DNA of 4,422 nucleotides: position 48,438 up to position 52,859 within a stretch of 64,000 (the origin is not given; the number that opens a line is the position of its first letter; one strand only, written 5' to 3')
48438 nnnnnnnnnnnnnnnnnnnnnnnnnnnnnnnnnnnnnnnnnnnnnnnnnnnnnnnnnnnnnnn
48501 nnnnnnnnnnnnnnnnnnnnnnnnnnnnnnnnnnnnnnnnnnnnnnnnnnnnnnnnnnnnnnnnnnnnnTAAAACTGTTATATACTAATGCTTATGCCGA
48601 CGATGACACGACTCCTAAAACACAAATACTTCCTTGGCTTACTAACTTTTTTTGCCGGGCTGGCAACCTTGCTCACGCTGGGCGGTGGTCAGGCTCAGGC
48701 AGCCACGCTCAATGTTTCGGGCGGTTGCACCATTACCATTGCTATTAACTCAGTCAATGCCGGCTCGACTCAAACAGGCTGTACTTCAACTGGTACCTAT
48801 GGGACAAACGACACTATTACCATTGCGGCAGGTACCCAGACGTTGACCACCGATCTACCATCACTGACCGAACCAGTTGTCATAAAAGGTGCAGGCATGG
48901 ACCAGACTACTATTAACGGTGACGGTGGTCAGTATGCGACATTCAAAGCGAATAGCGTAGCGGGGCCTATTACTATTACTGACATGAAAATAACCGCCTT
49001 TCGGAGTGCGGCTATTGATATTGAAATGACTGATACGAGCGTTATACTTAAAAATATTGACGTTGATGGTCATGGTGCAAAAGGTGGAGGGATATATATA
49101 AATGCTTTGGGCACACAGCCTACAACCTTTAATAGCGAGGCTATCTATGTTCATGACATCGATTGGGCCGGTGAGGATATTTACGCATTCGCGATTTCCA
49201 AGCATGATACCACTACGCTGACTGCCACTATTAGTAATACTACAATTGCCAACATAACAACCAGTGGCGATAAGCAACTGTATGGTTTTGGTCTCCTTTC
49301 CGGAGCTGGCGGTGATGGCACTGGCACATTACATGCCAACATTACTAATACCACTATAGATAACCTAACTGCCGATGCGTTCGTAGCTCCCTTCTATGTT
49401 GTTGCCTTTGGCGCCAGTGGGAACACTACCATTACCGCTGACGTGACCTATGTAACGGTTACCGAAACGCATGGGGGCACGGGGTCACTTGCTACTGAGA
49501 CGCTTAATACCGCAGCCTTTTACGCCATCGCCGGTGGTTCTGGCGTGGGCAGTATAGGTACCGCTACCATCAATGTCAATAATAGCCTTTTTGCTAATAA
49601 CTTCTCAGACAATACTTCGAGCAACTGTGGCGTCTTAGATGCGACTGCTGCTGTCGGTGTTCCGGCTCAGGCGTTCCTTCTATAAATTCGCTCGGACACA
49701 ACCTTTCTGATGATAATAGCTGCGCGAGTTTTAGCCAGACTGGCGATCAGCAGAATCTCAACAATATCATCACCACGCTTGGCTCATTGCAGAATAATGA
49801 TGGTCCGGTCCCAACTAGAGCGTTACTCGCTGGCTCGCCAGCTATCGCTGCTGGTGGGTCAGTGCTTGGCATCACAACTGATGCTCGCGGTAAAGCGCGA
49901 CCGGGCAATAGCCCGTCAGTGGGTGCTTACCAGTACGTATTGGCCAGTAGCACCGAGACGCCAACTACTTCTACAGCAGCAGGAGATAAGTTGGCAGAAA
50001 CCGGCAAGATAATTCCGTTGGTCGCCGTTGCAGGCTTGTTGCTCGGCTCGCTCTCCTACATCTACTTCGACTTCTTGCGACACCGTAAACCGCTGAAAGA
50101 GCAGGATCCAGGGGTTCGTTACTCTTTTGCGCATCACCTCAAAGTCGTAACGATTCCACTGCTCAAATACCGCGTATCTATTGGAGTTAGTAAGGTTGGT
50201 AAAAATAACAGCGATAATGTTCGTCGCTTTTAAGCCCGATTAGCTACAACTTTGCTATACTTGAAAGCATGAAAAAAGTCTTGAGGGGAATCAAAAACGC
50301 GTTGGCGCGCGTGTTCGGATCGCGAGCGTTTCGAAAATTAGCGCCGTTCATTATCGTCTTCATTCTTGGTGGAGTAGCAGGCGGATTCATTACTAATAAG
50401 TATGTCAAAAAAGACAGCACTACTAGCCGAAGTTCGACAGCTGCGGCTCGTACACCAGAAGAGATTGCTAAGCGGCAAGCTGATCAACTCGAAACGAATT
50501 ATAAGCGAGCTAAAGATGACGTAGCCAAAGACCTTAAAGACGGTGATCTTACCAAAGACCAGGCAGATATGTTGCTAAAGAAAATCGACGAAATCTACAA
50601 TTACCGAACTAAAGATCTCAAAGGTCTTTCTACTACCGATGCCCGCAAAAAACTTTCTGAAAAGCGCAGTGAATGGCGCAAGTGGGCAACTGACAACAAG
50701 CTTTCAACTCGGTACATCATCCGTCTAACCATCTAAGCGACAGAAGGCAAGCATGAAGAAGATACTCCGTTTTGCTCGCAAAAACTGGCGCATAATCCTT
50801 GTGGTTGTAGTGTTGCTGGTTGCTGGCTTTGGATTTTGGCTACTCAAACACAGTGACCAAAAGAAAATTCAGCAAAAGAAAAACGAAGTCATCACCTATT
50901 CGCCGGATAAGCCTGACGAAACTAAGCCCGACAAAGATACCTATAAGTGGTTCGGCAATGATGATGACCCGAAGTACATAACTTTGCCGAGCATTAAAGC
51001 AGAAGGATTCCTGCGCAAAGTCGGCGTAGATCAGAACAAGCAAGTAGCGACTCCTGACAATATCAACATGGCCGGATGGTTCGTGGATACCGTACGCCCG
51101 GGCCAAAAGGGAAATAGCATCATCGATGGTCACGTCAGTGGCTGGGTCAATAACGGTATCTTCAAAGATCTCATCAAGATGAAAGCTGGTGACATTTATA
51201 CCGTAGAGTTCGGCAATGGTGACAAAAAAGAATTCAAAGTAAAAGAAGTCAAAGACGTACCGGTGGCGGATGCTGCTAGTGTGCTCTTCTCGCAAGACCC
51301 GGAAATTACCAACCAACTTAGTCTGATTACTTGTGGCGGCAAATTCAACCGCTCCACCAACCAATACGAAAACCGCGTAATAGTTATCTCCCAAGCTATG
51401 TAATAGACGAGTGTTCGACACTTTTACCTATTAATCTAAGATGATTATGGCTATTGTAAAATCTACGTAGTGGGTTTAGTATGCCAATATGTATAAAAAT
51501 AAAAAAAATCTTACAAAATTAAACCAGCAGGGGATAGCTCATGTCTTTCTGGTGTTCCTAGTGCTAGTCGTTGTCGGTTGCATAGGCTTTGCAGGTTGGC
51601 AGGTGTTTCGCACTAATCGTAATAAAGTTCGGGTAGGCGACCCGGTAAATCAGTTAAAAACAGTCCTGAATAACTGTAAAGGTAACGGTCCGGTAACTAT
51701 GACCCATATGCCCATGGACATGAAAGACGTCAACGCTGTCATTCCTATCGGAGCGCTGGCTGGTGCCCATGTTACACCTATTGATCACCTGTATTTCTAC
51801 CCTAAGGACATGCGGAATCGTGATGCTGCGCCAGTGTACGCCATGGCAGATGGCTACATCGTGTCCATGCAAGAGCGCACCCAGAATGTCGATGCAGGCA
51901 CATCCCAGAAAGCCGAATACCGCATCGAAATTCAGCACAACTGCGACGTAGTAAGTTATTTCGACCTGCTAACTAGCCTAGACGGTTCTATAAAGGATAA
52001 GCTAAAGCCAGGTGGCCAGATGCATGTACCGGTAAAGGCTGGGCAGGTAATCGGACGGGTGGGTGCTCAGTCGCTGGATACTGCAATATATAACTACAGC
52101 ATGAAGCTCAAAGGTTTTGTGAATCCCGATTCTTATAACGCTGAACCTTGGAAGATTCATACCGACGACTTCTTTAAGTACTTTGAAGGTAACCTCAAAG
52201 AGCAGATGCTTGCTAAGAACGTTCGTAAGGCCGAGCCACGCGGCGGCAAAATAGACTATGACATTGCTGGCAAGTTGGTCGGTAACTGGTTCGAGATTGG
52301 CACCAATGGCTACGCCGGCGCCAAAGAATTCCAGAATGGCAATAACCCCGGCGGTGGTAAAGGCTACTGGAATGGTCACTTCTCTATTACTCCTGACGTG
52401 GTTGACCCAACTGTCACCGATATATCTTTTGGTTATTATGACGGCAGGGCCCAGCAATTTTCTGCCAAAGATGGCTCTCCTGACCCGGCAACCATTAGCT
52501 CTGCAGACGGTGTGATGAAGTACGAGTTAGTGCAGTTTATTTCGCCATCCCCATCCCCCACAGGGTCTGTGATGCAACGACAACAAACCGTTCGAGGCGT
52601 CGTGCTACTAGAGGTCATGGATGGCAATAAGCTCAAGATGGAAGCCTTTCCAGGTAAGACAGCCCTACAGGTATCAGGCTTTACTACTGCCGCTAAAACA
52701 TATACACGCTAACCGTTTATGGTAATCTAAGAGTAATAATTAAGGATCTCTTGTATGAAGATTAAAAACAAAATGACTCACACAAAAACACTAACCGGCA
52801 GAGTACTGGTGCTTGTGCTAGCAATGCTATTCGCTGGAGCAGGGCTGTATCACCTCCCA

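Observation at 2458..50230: Conserved TM-plus-55-aa tail module shared by two LAxTG surface proteins and the giant kinase, each next to a kinase gene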

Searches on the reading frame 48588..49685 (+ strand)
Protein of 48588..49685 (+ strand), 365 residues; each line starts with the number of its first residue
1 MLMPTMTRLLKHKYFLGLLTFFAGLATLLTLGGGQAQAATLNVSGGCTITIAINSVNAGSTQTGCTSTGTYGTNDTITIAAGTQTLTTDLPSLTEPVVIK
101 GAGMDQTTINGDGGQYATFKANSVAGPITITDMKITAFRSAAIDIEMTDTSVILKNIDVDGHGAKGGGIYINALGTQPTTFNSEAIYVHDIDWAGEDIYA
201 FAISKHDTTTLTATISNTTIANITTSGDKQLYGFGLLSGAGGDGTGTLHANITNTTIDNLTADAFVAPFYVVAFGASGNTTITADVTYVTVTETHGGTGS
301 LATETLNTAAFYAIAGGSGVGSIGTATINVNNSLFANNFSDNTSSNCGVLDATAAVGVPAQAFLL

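Call 7: search_protein_families(library=pfam, proteins=[window:48588-49682:+], max_evalue=0.1)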
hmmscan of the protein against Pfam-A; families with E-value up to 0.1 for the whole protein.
window:48588-49682:+ (365 aa): 0 families

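Call 8: search_protein_families(library=ncbifam, proteins=[window:48588-49682:+], max_evalue=0.1)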
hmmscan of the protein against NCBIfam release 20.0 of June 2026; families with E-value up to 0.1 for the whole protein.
window:48588-49682:+ (365 aa): 0 families

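Call 39: find_encoding_contigs(protein=window:48588-49685:+, flank=3000, max_places=6)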
Protein window:48588-49685:+ (365 aa): 19 contigs read that carry it; 6 places shown.
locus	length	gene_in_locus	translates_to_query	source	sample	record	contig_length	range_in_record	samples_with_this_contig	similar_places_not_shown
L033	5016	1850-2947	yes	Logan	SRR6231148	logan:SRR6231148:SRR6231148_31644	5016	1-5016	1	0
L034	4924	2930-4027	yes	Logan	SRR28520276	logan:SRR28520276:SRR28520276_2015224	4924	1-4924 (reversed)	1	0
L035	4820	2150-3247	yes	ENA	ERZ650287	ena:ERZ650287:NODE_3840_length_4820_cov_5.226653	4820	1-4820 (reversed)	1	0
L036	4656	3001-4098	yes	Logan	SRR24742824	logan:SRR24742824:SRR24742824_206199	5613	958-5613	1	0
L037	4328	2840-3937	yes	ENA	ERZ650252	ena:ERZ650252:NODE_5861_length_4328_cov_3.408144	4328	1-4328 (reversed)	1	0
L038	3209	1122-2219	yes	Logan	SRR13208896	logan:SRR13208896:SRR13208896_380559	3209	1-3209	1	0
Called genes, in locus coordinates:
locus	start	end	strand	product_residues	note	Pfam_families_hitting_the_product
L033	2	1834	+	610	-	?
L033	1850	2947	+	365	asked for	-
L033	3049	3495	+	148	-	-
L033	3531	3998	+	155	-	-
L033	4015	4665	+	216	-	PF04203:Sortase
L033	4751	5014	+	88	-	?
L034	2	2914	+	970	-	?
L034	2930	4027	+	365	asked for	-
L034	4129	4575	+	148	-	-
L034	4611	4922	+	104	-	?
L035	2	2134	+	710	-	?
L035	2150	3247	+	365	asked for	-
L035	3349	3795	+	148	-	-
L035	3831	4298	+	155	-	-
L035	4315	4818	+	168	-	?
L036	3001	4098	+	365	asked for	-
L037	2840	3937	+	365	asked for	-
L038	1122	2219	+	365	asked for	-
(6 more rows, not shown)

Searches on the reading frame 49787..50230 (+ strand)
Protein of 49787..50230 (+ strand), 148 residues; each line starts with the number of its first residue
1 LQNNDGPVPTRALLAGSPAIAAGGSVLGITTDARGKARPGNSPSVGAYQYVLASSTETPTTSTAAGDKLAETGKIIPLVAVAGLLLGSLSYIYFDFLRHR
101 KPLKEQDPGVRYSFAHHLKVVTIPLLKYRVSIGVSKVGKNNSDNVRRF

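Call 7: search_protein_families(library=pfam, proteins=[window:49787-50230:+], max_evalue=0.1)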
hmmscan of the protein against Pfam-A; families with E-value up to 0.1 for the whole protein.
window:49787-50230:+ (148 aa): 0 families

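Call 8: search_protein_families(library=ncbifam, proteins=[window:49787-50230:+], max_evalue=0.1)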
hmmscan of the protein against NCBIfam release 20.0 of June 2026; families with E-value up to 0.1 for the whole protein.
window:49787-50230:+ (148 aa): 1 family
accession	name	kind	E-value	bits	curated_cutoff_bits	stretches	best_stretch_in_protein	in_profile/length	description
NF041518.1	choice_anch_Q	domain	3.6e-14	52.8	25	1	2-50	8-57/58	choice-of-anchor Q domain-containing protein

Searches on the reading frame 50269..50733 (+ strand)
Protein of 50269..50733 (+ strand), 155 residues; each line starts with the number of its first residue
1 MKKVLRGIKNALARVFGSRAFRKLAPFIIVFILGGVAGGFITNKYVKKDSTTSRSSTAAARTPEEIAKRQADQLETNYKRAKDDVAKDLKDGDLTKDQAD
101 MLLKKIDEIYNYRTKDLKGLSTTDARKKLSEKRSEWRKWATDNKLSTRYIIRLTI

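Call 44: search_protein_families(library=ncbifam, proteins=[window:50269-50733:+], max_evalue=0.01)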
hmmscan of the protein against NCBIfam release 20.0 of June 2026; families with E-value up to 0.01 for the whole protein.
window:50269-50733:+ (155 aa): 0 families

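Call 47: search_protein_families(library=pfam, proteins=[window:50269-50733:+], max_evalue=0.01)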
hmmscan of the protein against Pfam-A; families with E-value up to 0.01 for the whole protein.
window:50269-50733:+ (155 aa): 2 families
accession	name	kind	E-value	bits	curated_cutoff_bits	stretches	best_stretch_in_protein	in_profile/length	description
PF05384.16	DegS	-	0.00068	19.6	27.6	1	72-123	97-148/159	Sensor protein DegS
PF10925.13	DUF2680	-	0.0081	16.7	25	1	85-115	24-54/57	Protein of unknown function (DUF2680)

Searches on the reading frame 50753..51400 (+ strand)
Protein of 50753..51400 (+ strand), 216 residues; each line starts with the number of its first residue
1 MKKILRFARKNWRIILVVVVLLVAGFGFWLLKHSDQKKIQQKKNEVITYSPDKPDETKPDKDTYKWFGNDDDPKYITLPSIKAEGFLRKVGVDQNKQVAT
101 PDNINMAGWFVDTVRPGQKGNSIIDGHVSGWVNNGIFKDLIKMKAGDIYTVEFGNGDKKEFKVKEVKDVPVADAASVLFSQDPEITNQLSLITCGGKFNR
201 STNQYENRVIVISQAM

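Call 8: search_protein_families(library=ncbifam, proteins=[window:50753-51400:+], max_evalue=0.1)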
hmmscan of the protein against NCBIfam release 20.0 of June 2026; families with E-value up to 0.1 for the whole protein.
window:50753-51400:+ (216 aa): 10 families
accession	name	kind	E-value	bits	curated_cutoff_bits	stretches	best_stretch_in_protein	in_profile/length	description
NF033748.1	class_F_sortase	subfamily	7e-28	97.2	166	1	71-214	9-153/155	class F sortase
NF058671.1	sortase_SrtD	exception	7.8e-08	32.2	140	1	15-194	7-168/187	class D sortase, LPxTATN-specific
TIGR01076.1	sortase_fam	subfamily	1.7e-07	31.1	39.35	1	111-210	31-129/136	sortase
NF033747.1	class_E_sortase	subfamily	9.5e-07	28.9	160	1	14-200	9-195/211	class E sortase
NF033745.1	class_C_sortase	subfamily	1.6e-06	28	160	1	117-195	132-205/220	class C sortase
TIGR03784.1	marine_sortase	equivalog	4.6e-06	26.4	158.25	1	107-211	78-172/174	class GN sortase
NF033746.1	class_D_sortase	subfamily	2.7e-05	24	165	1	107-194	37-114/135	class D sortase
TIGR02223.1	ftsN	equivalog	0.03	13.9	107.65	1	7-54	24-80/299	cell division protein FtsN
NF004285.1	PRK05696.1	equivalog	0.048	13.4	179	1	14-46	24-56/171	flagellar basal body-associated protein FliL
TIGR04409.1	LptC_YrbK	equivalog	0.056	13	38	1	13-50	1-40/180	LPS export ABC transporter periplasmic protein LptC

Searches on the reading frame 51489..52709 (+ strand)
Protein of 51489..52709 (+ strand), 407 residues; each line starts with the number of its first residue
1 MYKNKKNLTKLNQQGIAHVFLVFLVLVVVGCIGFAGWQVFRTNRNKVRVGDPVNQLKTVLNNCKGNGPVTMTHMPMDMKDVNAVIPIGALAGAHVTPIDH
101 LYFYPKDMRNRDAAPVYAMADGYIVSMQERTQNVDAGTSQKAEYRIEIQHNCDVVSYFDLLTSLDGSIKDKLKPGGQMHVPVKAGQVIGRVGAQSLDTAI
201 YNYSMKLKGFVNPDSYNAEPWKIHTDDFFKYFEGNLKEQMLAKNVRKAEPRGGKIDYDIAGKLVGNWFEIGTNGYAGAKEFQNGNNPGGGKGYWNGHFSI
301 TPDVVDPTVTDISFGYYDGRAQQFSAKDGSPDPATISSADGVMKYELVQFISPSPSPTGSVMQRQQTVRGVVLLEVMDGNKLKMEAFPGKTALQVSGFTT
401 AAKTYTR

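Call 44: search_protein_families(library=ncbifam, proteins=[window:51489-52709:+], max_evalue=0.01)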
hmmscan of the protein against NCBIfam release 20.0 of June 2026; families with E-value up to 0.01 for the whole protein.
window:51489-52709:+ (407 aa): 0 families

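Call 47: search_protein_families(library=pfam, proteins=[window:51489-52709:+], max_evalue=0.01)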
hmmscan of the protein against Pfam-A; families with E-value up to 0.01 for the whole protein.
window:51489-52709:+ (407 aa): 1 family
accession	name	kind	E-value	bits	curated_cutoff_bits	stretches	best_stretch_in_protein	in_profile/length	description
PF01551.29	Peptidase_M23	-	0.00011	22.7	28.7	1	107-196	7-77/96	Peptidase family M23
